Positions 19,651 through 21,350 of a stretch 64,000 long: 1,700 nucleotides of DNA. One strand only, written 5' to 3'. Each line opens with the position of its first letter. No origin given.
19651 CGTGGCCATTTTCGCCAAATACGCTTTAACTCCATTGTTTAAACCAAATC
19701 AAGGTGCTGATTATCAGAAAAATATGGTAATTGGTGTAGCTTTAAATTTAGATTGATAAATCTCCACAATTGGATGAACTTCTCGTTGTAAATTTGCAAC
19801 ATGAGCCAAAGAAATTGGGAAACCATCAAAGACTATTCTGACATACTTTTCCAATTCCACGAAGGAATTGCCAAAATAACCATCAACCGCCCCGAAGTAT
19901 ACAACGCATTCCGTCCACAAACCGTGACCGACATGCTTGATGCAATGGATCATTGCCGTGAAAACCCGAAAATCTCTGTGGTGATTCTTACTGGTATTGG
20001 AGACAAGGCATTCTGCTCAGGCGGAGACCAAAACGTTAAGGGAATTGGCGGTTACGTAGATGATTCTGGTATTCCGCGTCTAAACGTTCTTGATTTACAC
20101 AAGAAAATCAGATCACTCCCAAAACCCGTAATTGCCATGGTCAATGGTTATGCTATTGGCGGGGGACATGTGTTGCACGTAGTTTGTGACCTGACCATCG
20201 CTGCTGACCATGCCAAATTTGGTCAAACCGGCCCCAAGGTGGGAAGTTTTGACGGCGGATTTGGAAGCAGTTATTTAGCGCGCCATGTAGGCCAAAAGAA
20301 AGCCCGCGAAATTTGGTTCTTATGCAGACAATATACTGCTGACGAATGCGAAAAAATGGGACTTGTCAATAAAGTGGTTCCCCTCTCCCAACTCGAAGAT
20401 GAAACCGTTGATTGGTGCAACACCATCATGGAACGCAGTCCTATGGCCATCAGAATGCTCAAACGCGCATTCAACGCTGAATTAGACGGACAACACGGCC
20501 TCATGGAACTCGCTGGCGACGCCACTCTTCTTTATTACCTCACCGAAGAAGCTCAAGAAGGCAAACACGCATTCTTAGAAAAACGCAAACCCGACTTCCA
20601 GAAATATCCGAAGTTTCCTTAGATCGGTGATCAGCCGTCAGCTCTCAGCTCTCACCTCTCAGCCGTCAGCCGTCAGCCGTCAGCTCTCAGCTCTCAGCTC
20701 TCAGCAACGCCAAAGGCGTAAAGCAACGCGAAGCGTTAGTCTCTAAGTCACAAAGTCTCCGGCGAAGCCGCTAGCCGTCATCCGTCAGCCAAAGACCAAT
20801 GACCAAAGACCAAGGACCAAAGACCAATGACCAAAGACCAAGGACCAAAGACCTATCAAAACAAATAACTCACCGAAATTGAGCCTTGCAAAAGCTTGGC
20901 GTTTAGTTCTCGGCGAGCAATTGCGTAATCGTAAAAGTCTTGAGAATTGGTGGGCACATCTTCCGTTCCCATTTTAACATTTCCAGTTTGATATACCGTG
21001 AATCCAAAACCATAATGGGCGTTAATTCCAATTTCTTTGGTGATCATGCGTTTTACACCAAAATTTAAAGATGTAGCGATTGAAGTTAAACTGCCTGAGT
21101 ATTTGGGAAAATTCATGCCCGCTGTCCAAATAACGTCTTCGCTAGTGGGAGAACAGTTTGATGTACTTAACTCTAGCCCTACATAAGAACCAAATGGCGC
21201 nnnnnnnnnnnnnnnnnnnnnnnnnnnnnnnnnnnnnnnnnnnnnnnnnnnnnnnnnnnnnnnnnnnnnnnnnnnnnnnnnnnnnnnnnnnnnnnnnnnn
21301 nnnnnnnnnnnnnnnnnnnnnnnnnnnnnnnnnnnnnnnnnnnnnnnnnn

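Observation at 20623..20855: Family of composite heptanucleotide tandem-repeat elements (STRR-like) placed against stop codons; locus A shows the full architecture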

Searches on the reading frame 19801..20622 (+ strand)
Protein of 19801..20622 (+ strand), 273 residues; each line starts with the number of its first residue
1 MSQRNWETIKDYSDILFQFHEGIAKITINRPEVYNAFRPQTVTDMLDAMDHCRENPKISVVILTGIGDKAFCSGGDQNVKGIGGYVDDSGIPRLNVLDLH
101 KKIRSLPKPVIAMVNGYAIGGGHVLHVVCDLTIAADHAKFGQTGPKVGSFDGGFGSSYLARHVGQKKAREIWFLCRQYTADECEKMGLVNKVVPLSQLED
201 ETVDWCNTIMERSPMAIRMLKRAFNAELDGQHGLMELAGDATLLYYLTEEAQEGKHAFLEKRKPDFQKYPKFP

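Call 9: find_encoding_contigs(protein=window:19801-20622:+, flank=10000, max_places=6)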
Protein window:19801-20622:+ (273 aa): 8 contigs read that carry it; 6 places shown.
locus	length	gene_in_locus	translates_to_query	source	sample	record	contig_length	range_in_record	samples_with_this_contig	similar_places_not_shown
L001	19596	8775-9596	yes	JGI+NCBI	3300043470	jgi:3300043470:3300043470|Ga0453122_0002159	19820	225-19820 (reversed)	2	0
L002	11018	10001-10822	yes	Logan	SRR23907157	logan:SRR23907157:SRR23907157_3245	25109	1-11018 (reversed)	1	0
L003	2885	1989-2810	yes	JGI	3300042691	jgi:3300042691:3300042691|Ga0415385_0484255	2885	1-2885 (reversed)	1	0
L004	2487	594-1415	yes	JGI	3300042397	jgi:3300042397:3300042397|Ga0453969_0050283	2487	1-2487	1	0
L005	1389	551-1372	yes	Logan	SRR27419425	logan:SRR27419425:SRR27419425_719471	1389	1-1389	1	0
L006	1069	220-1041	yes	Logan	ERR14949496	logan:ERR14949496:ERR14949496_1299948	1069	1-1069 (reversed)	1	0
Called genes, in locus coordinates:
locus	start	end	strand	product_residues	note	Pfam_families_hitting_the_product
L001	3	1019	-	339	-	?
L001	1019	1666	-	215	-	PF18962:Por_Secre_tail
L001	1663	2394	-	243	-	PF00702:Hydrolase, PF13419:HAD_2, PF13242:Hydrolase_like (weak)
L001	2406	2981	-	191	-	PF00406:ADK, PF13238:AAA_18 (weak), PF13671:AAA_33 (weak), PF13207:AAA_17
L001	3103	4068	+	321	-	-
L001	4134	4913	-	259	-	PF00378:ECH_1, PF16113:ECH_2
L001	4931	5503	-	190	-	PF01569:PAP2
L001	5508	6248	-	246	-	PF02353:CMAS (faint), PF03848:TehB (faint), PF13489:Methyltransf_23, PF13847:Methyltransf_31, PF08241:Methyltransf_11, PF08242:Methyltransf_12, PF13649:Methyltransf_25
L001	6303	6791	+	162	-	PF04542:Sigma70_r2, PF08281:Sigma70_r4_2, PF04545:Sigma70_r4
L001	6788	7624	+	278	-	-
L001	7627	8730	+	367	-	PF13568:OMP_b-brl_2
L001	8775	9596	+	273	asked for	PF00378:ECH_1, PF16113:ECH_2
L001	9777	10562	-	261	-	-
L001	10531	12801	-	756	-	PF01435:Peptidase_M48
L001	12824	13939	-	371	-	PF00226:DnaJ, PF01556:DnaJ_C, PF00684:DnaJ_CXXCXGXG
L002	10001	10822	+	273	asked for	PF00378:ECH_1, PF16113:ECH_2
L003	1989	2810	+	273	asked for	PF00378:ECH_1, PF16113:ECH_2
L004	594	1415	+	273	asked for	PF00378:ECH_1, PF16113:ECH_2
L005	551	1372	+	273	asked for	PF00378:ECH_1, PF16113:ECH_2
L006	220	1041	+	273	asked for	PF00378:ECH_1, PF16113:ECH_2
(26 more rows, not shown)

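Call 36: find_related_loci(query=window:19801-20619:+, collection=metagenome_contigs, flank=3000)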
Query window:19801-20619:+ (273 aa) in metagenome_contigs; peptide patterns used: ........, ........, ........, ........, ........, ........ (x = any residue, [..] = any of these).
600 stretches matched a pattern (row limit reached: there are more); 597 encode a relative of the query (tblastn E <= 1e-3); the best 80 are kept; 80 distinct loci.
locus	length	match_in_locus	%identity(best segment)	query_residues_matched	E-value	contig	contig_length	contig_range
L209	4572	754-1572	82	1-273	8e-160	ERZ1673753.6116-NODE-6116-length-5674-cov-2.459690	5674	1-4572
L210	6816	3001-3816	81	2-273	6e-157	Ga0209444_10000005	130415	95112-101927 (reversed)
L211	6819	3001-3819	82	1-273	7e-157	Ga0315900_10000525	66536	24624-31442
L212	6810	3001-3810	80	4-273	9e-154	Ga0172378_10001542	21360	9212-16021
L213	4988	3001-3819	78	1-273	4e-154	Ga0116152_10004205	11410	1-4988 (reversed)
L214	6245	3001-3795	82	1-265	3e-153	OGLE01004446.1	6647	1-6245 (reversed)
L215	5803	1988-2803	80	2-273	4e-153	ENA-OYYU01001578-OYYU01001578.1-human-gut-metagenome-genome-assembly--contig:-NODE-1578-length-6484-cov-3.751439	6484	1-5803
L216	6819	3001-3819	78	1-273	5e-152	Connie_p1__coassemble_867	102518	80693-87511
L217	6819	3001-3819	78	1-273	8e-152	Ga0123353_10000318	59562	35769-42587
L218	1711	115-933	77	1-273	3e-163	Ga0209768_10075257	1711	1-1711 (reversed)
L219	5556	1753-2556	79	6-273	2e-150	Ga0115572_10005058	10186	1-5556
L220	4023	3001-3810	78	4-273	6e-152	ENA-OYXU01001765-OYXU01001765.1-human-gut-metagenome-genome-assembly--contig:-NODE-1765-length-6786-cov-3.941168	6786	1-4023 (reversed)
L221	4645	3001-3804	79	6-273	2e-150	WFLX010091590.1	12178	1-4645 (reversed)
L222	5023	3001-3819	77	1-273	1e-149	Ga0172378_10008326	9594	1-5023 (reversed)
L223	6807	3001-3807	78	5-273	7e-149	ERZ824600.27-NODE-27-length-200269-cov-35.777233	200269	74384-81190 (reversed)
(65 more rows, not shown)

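Call 94: list_cluster_members(proteins=[window:19801-20619:+, window:23903-25015:-])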
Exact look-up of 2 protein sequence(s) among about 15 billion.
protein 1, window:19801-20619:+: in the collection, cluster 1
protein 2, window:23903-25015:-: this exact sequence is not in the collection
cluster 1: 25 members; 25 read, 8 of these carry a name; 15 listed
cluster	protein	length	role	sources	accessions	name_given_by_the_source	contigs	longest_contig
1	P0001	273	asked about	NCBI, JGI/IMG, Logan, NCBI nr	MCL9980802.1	MAG: 1,4-dihydroxy-2-naphthoyl-CoA synthase [Bacteroidia bacterium] | naphthoate synthase | 1,4-dihydroxy-2-naphthoyl-CoA synthase [Bacteroidia bacterium]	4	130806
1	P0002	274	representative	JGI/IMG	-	naphthoate synthase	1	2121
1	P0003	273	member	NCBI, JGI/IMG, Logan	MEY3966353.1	MAG: 1,4-dihydroxy-2-naphthoyl-CoA synthase [Bacteroidota bacterium] | naphthoate synthase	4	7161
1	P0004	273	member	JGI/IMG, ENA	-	naphthoate synthase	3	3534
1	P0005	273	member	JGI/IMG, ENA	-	naphthoate synthase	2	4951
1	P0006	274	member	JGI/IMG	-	naphthoate synthase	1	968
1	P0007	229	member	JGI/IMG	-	naphthoate synthase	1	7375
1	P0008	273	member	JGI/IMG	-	naphthoate synthase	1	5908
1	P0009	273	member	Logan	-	-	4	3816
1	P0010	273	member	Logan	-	-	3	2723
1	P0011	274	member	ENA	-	-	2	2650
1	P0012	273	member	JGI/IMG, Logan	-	-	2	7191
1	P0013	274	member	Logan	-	-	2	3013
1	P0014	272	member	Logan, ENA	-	-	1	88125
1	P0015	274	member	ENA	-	-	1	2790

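Call 95: find_encoding_contigs(protein=P0014, flank=2500, max_places=4)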
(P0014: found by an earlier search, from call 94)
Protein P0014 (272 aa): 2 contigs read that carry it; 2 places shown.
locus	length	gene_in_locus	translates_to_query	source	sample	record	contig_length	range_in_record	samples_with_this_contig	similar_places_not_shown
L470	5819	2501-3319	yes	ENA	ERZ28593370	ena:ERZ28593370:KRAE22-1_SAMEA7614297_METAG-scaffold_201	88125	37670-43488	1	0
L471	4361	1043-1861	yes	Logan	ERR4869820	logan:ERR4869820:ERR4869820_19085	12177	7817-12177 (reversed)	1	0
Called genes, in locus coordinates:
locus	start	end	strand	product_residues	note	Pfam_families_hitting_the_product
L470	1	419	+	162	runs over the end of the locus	PF07638:Sigma70_ECF (faint), PF04542:Sigma70_r2, PF08281:Sigma70_r4_2, PF04545:Sigma70_r4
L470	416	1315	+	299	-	-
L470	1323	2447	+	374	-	PF13568:OMP_b-brl_2 (weak)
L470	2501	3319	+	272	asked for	PF00378:ECH_1, PF16113:ECH_2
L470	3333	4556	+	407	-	PF00180:Iso_dh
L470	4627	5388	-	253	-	-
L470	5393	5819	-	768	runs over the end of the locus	PF01435:Peptidase_M48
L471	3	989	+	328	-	?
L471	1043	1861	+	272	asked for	PF00378:ECH_1, PF16113:ECH_2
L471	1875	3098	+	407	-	PF00180:Iso_dh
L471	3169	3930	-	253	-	-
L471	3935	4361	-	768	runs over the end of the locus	PF01435:Peptidase_M48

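Call 96: find_encoding_contigs(protein=P0003, flank=2500, max_places=4)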
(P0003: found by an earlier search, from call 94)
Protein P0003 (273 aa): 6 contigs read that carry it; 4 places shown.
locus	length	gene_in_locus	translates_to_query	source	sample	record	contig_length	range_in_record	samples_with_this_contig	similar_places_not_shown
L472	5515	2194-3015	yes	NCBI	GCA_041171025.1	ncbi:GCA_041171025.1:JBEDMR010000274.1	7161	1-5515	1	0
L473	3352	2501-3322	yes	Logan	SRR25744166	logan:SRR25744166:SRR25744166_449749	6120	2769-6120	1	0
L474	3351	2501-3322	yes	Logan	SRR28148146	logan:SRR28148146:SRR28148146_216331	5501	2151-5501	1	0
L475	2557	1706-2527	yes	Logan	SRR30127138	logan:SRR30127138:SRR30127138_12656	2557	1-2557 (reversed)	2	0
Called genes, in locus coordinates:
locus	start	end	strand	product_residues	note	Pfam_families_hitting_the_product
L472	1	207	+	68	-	PF08281:Sigma70_r4_2, PF04545:Sigma70_r4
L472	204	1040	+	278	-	-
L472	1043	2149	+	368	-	PF13568:OMP_b-brl_2 (weak)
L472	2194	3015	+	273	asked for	PF00378:ECH_1, PF16113:ECH_2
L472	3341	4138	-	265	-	-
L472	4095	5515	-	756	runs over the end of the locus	PF01435:Peptidase_M48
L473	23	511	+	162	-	PF04542:Sigma70_r2, PF08281:Sigma70_r4_2, PF04545:Sigma70_r4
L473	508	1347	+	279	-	-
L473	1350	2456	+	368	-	PF13568:OMP_b-brl_2 (weak)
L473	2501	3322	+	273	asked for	PF00378:ECH_1, PF16113:ECH_2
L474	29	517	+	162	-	PF04542:Sigma70_r2, PF08281:Sigma70_r4_2, PF04545:Sigma70_r4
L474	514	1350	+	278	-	-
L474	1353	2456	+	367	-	PF13568:OMP_b-brl_2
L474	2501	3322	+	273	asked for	PF00378:ECH_1, PF16113:ECH_2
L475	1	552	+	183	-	?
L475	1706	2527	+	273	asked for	PF00378:ECH_1, PF16113:ECH_2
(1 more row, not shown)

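Call 101: find_encoding_contigs(protein=P0013, flank=2500, max_places=3)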
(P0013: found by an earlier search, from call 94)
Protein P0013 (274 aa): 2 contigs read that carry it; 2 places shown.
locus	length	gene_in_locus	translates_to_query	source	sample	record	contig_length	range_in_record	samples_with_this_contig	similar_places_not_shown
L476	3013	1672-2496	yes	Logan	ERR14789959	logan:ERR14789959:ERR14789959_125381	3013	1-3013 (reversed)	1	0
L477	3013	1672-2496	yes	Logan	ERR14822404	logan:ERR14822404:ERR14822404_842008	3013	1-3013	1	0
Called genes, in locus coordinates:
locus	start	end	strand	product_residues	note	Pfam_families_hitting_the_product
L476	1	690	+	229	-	?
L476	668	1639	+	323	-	PF13568:OMP_b-brl_2 (weak)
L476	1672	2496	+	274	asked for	PF00378:ECH_1, PF16113:ECH_2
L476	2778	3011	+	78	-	?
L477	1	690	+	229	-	?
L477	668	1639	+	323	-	PF13568:OMP_b-brl_2 (weak)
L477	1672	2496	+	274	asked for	PF00378:ECH_1, PF16113:ECH_2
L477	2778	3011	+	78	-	?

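Call 102: find_encoding_contigs(protein=P0011, flank=2500, max_places=3)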
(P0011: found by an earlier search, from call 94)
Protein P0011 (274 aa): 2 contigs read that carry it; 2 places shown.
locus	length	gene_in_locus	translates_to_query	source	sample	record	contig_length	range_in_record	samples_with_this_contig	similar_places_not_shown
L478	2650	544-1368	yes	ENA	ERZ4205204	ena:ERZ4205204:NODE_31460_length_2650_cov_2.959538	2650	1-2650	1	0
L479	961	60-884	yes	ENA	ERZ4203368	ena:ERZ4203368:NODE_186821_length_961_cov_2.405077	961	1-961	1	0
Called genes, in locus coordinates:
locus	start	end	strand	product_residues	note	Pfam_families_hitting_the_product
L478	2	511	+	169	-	?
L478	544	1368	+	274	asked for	PF00378:ECH_1, PF16113:ECH_2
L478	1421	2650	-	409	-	?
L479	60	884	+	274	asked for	PF00378:ECH_1, PF16113:ECH_2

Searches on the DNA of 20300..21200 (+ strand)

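Call 75: search_rna_families(source=window, start=20300, end=21200, threshold=evalue, max_evalue=1)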
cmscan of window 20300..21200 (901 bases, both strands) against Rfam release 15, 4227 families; matches with E-value up to 1: 2.
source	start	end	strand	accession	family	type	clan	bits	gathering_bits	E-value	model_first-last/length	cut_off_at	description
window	20636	20684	-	RF01126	sR41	Gene; snRNA; snoRNA; CD-box;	-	19.2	54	0.051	1-53/53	no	Small nucleolar RNA sR41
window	20657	20711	-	RF01152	sR1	Gene; snRNA; snoRNA; CD-box;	-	14.2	45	0.56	1-57/57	no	Small nucleolar RNA sR1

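Call 76: search_dna_similar(query=window:20600-20880:+, collection=plasmids, mode=distant, max_evalue=0.001, max_rows=15)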
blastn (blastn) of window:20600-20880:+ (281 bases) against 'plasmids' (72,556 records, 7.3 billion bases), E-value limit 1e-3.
No match.

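Call 77: search_dna_similar(query=window:20600-20880:+, collection=phages, mode=distant, max_evalue=0.001, max_rows=15)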
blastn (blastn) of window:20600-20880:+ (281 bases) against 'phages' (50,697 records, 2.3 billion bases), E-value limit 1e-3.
No match.
